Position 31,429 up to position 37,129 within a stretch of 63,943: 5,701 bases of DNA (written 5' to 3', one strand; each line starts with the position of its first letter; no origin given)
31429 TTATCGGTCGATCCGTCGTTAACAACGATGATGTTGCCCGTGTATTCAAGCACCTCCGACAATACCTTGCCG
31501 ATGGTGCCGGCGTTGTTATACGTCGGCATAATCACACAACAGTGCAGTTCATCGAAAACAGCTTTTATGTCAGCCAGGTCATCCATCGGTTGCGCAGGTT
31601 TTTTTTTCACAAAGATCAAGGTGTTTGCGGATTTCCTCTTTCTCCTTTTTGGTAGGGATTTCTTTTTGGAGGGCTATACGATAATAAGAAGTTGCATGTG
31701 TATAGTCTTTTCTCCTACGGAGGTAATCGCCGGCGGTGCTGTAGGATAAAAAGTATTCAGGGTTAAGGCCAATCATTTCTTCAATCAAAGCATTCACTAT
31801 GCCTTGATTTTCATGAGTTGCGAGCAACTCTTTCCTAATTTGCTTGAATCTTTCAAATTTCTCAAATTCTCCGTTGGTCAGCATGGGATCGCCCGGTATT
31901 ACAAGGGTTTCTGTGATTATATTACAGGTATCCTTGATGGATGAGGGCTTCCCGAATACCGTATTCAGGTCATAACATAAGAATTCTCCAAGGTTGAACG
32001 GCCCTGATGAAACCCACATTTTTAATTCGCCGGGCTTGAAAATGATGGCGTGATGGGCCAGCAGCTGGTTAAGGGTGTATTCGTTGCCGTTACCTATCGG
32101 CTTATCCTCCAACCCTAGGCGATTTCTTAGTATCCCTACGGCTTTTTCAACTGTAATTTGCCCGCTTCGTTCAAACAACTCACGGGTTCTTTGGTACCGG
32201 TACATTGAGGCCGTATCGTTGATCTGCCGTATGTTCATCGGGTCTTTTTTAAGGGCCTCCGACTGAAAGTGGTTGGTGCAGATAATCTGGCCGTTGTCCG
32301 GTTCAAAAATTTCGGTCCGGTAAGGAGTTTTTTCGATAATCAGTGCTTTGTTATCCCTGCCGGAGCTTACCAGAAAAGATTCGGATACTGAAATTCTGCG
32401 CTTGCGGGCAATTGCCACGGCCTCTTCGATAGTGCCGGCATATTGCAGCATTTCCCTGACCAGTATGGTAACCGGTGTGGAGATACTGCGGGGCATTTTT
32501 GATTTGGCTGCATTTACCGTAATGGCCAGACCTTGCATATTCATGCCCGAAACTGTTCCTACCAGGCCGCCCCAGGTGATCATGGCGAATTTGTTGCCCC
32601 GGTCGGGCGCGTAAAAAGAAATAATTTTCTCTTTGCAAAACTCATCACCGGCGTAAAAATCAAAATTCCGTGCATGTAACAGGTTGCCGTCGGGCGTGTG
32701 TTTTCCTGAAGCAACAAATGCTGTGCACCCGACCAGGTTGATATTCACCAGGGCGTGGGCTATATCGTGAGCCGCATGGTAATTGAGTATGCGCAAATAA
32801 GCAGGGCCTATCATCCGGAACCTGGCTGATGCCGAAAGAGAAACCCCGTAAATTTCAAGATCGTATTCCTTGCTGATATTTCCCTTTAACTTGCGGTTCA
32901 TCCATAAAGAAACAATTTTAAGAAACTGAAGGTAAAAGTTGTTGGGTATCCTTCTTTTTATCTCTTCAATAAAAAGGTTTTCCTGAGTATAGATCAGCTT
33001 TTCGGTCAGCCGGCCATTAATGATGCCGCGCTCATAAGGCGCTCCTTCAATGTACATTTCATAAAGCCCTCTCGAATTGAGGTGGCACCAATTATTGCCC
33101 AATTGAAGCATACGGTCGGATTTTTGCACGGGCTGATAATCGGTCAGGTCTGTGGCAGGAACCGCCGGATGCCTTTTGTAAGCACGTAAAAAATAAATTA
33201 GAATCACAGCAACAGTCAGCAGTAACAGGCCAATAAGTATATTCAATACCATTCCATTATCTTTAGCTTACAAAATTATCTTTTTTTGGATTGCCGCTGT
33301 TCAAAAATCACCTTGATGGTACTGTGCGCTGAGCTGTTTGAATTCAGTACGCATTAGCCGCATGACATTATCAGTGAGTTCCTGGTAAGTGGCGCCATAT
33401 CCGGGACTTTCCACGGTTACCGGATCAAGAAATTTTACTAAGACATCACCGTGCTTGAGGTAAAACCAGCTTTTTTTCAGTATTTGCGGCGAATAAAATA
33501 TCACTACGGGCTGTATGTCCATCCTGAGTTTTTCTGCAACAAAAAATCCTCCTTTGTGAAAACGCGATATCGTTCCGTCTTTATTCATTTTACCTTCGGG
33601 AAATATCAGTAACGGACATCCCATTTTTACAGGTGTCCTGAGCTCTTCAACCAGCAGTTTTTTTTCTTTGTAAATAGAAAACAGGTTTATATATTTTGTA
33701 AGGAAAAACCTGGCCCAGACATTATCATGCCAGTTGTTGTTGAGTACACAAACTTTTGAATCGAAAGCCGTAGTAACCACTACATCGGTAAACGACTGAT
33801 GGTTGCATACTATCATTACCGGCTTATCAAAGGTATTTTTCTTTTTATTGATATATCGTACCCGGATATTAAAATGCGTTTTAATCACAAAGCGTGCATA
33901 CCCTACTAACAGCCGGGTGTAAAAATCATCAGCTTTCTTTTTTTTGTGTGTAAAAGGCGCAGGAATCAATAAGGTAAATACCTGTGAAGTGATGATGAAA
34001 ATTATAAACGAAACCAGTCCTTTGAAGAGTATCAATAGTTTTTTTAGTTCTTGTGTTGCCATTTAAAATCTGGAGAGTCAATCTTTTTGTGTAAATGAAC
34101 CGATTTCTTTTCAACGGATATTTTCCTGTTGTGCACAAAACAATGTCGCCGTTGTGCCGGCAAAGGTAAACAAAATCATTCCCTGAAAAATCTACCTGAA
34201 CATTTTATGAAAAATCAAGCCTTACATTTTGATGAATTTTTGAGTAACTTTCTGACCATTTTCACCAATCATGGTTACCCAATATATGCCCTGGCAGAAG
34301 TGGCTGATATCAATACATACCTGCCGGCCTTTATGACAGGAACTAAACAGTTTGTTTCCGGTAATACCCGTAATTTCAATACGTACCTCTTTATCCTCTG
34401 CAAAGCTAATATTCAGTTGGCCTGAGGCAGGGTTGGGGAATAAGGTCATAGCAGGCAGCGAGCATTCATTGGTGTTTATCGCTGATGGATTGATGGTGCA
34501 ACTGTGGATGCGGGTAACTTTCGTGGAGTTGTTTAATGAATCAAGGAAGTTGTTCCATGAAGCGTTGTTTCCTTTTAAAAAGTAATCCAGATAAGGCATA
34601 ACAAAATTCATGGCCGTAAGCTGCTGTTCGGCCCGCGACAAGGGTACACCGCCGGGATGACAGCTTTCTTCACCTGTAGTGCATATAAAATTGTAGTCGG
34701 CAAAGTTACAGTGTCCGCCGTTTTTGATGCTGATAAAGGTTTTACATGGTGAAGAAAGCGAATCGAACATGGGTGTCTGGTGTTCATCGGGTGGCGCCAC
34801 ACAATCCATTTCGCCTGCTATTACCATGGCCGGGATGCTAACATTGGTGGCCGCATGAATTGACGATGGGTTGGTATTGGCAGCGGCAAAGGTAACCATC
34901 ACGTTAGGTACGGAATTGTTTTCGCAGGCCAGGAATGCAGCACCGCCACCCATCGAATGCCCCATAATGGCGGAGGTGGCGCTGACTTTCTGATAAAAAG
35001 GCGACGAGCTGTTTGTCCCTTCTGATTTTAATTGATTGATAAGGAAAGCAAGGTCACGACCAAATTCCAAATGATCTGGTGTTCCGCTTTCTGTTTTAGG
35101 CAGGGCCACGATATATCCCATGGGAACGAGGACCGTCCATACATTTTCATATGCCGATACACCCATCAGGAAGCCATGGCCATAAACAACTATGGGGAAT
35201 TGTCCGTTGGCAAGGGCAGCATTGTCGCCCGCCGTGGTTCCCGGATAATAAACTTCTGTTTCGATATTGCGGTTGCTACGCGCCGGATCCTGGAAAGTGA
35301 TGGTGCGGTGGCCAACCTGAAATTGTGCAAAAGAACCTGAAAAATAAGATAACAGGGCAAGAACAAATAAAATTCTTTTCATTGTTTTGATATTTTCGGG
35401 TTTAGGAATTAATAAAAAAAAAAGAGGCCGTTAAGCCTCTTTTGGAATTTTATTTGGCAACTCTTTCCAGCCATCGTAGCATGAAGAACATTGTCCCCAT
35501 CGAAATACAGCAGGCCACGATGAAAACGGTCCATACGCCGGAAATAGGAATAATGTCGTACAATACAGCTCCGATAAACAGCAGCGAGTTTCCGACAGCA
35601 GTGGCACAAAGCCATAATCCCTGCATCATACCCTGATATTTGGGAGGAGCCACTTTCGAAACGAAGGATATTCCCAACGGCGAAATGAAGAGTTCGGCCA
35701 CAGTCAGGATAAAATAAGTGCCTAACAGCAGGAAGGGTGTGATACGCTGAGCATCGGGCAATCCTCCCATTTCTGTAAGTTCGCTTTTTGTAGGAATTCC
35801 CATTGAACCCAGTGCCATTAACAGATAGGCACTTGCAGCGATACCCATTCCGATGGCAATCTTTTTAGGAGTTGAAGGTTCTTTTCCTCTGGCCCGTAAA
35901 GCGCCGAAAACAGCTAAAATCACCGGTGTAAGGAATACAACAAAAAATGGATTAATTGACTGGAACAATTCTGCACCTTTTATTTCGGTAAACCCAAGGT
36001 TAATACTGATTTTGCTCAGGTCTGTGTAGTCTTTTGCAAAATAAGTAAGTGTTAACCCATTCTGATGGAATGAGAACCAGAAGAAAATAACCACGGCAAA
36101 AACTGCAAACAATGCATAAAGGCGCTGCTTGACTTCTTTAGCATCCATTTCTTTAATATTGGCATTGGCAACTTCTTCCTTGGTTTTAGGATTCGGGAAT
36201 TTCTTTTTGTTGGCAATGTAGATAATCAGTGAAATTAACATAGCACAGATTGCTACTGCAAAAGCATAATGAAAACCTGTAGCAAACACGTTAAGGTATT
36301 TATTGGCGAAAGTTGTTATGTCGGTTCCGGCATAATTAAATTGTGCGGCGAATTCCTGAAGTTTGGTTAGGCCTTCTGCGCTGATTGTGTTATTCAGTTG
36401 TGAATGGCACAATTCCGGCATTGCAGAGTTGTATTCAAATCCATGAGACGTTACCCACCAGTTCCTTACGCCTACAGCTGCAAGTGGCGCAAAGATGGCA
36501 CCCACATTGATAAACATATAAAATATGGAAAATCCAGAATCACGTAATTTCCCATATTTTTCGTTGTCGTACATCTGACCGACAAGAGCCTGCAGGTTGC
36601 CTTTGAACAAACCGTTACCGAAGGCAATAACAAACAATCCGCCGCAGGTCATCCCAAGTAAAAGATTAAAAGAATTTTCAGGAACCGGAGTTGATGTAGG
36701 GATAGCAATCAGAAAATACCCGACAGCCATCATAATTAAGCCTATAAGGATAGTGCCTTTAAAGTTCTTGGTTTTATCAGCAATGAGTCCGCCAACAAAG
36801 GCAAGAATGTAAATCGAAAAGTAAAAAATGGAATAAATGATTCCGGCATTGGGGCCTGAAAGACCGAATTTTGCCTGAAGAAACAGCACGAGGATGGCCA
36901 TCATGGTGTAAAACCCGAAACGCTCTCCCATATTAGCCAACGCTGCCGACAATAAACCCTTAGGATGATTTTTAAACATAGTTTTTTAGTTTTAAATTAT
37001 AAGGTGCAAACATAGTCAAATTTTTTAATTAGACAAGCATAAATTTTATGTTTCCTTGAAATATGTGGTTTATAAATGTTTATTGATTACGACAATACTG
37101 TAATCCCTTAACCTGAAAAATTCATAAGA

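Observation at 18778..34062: Twelve-gene single-strand biosynthetic block: a radical-SAM/KASIII core joined to an aryl-polyene/flexirubin-style tailoring and export set, with no ACP or KS/CLF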

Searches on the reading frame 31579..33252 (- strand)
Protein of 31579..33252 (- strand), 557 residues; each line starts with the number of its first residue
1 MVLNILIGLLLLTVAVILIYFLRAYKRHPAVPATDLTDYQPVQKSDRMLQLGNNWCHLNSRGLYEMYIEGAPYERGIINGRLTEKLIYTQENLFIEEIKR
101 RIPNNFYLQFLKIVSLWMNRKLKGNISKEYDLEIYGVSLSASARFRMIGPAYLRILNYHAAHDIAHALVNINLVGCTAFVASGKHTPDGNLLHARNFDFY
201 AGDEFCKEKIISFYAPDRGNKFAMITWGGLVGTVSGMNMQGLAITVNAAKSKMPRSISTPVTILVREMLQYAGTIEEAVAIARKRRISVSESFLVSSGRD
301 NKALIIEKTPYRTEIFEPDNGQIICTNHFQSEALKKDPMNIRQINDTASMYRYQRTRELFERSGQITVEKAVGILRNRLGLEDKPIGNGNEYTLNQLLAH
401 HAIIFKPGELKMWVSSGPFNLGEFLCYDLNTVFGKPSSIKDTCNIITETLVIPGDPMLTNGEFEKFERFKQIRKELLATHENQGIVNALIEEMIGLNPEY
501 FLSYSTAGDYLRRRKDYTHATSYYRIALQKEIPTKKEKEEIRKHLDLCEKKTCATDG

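Call 3: search_protein_families(library=pfam, proteins=[window:31579-33252:-], max_evalue=0.01)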
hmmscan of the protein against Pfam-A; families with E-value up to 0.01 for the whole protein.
window:31579-33252:- (557 aa): 1 family
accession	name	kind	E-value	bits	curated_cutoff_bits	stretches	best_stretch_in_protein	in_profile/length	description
PF03417.21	AAT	-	7.6e-20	72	23.2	1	188-415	5-219/225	Acyl-coenzyme A:6-aminopenicillanic acid acyl-transferase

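Call 7: search_protein_families(library=ncbifam, proteins=[window:31579-33252:-], max_evalue=0.001)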
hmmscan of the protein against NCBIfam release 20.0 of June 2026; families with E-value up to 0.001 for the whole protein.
window:31579-33252:- (557 aa): 1 family
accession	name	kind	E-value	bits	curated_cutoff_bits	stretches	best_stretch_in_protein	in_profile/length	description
NF040521.1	C45_proenzyme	subfamily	3.8e-62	210.5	85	1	69-412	1-313/313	C45 family autoproteolytic acyltransferase/hydrolase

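Call 43: search_solved_structures(query=window:31579-33252:-, max_evalue=0.001)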
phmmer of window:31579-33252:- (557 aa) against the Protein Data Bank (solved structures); distinct sequences matched with E-value up to 0.001: 2.
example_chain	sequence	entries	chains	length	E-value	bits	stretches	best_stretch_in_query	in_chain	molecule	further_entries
2x1d_A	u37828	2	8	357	3.9e-06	29.1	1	68-335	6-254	ACYL-COENZYME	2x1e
2x1c_A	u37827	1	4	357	1.6e-05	27.1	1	70-335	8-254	ACYL-COENZYME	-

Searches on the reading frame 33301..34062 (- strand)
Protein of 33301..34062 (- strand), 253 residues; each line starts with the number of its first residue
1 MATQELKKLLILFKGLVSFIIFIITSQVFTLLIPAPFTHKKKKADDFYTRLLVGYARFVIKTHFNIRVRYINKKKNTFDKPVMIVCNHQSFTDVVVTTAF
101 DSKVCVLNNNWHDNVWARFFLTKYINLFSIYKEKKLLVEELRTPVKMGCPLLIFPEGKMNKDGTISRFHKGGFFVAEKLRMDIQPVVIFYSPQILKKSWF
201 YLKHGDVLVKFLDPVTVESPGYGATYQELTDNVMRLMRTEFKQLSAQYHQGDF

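Call 3: search_protein_families(library=pfam, proteins=[window:33301-34062:-], max_evalue=0.01)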
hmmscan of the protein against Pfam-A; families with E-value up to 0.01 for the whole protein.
window:33301-34062:- (253 aa): 1 family
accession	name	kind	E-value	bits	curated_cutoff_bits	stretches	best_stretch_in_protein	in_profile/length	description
PF01553.26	Acyltransferase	-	2.6e-14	53.6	23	1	69-188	3-131/132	Acyltransferase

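Call 7: search_protein_families(library=ncbifam, proteins=[window:33301-34062:-], max_evalue=0.001)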
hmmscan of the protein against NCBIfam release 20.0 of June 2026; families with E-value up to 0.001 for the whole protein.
window:33301-34062:- (253 aa): 8 families
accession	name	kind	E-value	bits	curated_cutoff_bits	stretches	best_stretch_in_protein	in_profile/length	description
NF005291.0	PRK06814.1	equivalog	2.2e-13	49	1349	1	43-188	424-563/1140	acyl-[ACP]--phospholipid O-acyltransferase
TIGR00530.1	AGP_acyltrn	subfamily_domain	5e-13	48.9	102.95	1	67-188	3-129/130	1-acylglycerol-3-phosphate O-acyltransferase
NF005959.0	PRK08043.1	equivalog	1.9e-11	43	886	1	53-188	3-137/719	bifunctional acyl-ACP--phospholipid O-acyltransferase/long-chain-fatty-acid--ACP ligase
NF006386.0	PRK08633.1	equivalog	6.5e-10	37.4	1221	1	58-188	421-551/1147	acyl-[ACP]--phospholipid O-acyltransferase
NF058536.1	LPAAT_acyl_YihG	equivalog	1e-05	25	260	1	9-100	10-102/290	1-acylglycerol-3-phosphate O-acyltransferase, YihG family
NF010621.0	PRK14014.1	domain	1.1e-05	24.7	186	1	10-100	17-107/301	acetyltransferase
NF052552.1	LyOrLpactfOlsARHOCB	equivalog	1.6e-05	24.1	300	1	27-206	40-218/271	lyso-ornithine lipid O-acyltransferase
NF052553.1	LyOrLpactfOlsABRUA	equivalog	0.00011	21.5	300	1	25-111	14-96/263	lyso-ornithine lipid O-acyltransferase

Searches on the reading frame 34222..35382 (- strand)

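Call 6: search_protein_families(library=pfam, proteins=[window:34222-35382:-], max_evalue=0.001)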
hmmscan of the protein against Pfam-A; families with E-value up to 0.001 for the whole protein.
window:34222-35382:- (386 aa): 6 families
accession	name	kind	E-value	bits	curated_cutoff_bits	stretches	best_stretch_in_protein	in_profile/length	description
PF12740.14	PETase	-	8e-19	68.5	28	1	43-228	43-215/263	PET hydrolase-like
PF18962.6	Por_Secre_tail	-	1.5e-11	44.9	27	1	314-384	1-74/75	Secretion system C-terminal sorting domain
PF07224.18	Chlorophyllase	-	1.4e-08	34.3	26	1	58-153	38-135/301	Chlorophyllase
PF12146.15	Hydrolase_4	-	1.9e-06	27.8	27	0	177-228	186-236/239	Serine aminopeptidase, S33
PF12695.13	Abhydrolase_5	-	1.3e-05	25.5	27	1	137-231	59-147/164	Alpha/beta hydrolase family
PF00561.26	Abhydrolase_1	-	0.00063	19.9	25.8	0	176-227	193-241/245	alpha/beta hydrolase fold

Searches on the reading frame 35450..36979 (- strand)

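Call 6: search_protein_families(library=pfam, proteins=[window:35450-36979:-], max_evalue=0.001)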
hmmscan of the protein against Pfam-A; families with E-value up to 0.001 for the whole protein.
window:35450-36979:- (509 aa): 2 families
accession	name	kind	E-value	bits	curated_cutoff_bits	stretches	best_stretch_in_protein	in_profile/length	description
PF00854.27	PTR2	-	6.8e-48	163.9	27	2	270-466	185-371/392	POT family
PF07690.21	MFS_1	-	2e-21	76.7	33.4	2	13-169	2-142/347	Major Facilitator Superfamily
